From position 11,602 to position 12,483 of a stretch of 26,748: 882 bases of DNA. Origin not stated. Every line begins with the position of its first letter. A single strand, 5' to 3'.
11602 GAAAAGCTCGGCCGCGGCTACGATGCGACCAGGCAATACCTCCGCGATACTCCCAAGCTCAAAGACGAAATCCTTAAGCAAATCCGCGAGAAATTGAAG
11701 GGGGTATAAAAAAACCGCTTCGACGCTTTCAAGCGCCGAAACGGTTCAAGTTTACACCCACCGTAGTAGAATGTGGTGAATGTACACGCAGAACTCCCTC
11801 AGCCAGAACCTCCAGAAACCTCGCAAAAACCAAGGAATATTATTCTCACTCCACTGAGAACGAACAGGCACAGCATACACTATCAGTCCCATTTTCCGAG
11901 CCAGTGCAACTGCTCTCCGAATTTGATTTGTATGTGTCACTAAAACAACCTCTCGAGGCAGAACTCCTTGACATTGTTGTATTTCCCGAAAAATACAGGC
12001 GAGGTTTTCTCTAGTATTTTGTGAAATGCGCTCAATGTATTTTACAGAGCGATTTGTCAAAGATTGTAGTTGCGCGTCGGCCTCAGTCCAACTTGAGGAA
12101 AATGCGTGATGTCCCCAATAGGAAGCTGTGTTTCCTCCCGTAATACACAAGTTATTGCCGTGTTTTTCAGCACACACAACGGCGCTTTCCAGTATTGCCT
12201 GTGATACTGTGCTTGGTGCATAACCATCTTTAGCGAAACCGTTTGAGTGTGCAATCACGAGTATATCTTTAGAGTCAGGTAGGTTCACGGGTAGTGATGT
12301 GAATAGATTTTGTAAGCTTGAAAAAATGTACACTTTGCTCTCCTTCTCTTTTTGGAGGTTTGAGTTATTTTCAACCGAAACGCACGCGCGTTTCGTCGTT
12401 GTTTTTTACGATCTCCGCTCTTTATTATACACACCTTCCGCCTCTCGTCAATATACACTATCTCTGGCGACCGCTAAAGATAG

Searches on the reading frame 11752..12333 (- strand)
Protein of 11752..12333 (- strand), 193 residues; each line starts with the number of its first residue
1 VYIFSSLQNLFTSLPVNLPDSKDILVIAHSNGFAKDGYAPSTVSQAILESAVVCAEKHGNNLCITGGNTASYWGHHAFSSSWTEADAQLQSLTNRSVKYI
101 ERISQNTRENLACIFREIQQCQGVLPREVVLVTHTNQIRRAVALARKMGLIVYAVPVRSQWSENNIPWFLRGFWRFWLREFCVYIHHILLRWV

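Call 6: search_protein_families(library=pfam, proteins=[window:11752-12333:-], max_evalue=0.1)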
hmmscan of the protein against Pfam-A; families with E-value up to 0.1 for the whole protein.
window:11752-12333:- (193 aa): 1 family
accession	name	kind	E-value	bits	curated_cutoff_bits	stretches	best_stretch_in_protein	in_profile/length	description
PF02698.23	DUF218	-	3.4e-11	43.7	27.6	1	43-181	12-131/133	DUF218 domain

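Call 9: search_protein_families(library=ncbifam, proteins=[window:11752-12333:-], max_evalue=0.1)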
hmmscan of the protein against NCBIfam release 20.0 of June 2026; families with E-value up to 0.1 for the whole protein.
window:11752-12333:- (193 aa): 0 families

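Call 86: search_protein_families(library=padloc, proteins=[window:11752-12333:-], max_evalue=0.01)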
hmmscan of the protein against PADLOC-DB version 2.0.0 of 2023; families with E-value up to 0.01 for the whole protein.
window:11752-12333:- (193 aa): 0 families

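Call 87: search_protein_families(library=phrogs, proteins=[window:11752-12333:-], max_evalue=0.01)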
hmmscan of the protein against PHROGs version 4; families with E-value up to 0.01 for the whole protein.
window:11752-12333:- (193 aa): 0 families
